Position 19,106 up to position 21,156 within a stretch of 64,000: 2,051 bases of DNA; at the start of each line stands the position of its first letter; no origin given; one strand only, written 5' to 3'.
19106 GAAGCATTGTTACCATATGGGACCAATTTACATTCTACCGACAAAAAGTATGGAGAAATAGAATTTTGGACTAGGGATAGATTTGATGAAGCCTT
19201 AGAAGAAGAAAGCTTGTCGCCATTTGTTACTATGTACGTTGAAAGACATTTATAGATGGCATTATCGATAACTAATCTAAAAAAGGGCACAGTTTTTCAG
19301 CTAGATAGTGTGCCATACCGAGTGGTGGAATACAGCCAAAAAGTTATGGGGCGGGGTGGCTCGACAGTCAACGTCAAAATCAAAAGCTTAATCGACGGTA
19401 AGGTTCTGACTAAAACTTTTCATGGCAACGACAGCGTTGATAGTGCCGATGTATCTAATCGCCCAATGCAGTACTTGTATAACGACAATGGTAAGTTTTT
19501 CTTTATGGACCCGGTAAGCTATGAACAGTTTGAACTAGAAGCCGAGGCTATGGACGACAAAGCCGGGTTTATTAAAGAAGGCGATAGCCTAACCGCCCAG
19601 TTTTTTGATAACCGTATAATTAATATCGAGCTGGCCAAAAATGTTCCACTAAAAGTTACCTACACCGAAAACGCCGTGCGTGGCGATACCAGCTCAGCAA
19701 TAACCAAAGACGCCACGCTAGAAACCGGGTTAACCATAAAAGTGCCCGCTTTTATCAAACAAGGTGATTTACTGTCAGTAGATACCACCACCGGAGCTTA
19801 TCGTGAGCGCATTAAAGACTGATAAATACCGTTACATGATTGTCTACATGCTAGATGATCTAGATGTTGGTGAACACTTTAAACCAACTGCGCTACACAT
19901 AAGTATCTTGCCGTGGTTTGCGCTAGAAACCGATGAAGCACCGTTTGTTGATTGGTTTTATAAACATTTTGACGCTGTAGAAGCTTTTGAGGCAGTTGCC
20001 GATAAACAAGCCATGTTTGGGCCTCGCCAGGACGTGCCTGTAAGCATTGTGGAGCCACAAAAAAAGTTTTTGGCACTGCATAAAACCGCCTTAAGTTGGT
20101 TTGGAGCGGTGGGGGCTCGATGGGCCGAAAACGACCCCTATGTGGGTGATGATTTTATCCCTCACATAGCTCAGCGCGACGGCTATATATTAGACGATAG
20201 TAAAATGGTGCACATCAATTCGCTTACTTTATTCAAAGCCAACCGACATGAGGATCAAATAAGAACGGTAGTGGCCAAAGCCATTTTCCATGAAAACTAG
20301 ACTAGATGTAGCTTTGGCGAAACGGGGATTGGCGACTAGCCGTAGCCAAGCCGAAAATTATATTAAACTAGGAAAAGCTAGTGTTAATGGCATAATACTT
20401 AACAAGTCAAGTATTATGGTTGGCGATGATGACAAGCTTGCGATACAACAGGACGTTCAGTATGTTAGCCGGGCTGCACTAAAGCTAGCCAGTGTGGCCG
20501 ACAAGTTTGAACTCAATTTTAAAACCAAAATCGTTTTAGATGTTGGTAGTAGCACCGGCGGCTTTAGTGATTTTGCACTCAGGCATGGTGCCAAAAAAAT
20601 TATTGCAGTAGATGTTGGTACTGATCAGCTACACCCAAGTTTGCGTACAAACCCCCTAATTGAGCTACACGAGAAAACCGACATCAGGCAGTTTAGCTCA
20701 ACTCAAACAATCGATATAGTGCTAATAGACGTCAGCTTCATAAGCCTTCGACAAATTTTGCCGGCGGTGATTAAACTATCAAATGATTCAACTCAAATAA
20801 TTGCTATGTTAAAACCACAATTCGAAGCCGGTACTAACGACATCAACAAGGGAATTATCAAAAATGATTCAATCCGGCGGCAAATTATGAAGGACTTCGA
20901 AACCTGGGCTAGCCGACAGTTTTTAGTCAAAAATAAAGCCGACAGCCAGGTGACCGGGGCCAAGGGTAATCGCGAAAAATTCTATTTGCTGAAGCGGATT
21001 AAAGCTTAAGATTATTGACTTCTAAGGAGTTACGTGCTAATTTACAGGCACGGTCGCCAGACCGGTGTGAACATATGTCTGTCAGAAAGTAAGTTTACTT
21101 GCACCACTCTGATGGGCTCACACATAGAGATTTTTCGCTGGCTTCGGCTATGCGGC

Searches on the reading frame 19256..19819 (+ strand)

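Call 16: search_protein_families(library=ncbifam, proteins=[window:19256-19819:+], max_evalue=0.00001)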
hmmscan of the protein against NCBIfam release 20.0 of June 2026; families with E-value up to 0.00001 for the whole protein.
window:19256-19819:+ (188 aa): 7 families
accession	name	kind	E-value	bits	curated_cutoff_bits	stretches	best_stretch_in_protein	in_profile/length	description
NF001810.0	PRK00529.1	subfamily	7.1e-63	211.6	161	1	3-187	3-187/187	elongation factor P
TIGR00038.1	efp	equivalog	9.8e-62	207.9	185.8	1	4-186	2-184/184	elongation factor P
NF011175.0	PRK14578.1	equivalog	5e-40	136.9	301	1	5-182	4-183/187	elongation factor P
NF003392.1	PRK04542.1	equivalog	5.3e-34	117.8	216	1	6-185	4-186/187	elongation factor P-like protein EfpL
NF009090.0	PRK12426.1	equivalog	2.2e-32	112.2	226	1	6-186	5-185/185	elongation factor P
TIGR02178.1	yeiP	equivalog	9.7e-30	104.1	264.05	1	7-185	4-185/186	elongation factor P-like protein YeiP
NF003076.0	PRK03999.1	equivalog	2.7e-06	27.1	138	1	4-112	7-114/129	translation initiation factor IF-5A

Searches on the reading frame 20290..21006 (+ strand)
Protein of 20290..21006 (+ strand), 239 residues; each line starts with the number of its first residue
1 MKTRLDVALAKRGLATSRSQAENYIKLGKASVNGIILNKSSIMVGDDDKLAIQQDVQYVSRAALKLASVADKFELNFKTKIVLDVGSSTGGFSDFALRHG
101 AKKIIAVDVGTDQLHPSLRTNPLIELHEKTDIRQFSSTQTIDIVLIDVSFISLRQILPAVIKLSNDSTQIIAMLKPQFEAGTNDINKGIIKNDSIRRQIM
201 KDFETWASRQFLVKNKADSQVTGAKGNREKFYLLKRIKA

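Call 16: search_protein_families(library=ncbifam, proteins=[window:20290-21006:+], max_evalue=0.00001)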
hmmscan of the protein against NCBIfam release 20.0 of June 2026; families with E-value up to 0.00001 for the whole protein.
window:20290-21006:+ (239 aa): 3 families
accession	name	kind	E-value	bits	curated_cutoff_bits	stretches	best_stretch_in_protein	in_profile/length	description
NF049952.1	23rRNACMtaseTlyA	equivalog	3.4e-65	219.8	250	1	4-235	2-235/236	23S rRNA (cytidine-2'-O)-methyltransferase TlyA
TIGR00478.1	tly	subfamily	7e-59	198.9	185.8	1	4-229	1-228/228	TlyA family rRNA (cytidine-2'-O)-methyltransferase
TIGR00438.1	rrmJ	equivalog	5.9e-08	32.4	300.15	1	55-111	9-67/188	23S rRNA (uridine(2552)-2'-O)-methyltransferase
